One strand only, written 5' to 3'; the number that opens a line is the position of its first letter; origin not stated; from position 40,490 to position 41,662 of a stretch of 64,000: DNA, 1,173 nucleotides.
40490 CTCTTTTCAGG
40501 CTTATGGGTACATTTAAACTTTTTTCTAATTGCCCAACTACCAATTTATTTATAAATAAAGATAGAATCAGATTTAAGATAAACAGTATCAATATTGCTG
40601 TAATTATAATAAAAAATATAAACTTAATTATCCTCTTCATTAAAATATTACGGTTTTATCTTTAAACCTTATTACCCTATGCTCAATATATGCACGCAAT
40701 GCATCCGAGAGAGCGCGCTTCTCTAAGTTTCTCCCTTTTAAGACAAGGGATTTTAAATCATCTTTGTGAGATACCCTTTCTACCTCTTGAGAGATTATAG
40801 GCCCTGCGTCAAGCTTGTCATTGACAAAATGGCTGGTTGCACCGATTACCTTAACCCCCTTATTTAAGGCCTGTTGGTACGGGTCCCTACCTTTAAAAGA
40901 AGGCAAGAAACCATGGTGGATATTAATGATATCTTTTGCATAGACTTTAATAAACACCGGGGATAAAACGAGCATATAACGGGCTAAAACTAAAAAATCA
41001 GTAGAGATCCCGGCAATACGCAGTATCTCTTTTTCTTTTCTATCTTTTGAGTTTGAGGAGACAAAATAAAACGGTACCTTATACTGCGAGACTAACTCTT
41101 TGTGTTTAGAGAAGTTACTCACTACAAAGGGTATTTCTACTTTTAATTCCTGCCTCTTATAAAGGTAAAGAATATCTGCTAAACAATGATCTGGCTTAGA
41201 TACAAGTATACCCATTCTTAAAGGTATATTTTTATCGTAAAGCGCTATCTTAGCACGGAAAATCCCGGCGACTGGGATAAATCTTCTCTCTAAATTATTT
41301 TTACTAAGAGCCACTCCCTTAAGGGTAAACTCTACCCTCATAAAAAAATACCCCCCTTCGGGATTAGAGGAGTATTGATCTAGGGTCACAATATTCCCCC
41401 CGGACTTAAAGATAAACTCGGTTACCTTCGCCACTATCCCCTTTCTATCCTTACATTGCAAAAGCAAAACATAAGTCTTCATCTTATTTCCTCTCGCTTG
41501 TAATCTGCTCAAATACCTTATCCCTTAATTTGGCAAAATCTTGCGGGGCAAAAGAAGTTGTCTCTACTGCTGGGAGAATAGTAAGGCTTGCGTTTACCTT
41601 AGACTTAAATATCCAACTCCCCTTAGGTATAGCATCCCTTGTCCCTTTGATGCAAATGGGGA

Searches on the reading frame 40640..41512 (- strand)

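Call 17: search_protein_families(library=pfam, proteins=[window:40640-41512:-], max_evalue=0.001)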
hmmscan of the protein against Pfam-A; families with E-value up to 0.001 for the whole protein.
window:40640-41512:- (290 aa): 2 families
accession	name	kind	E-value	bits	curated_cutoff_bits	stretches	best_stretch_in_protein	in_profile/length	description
PF00551.24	Formyl_trans_N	-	5.1e-34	118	26.1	1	99-272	2-181/181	Formyl transferase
PF01842.31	ACT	-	1.9e-07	31.1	27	1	14-61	1-48/66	ACT domain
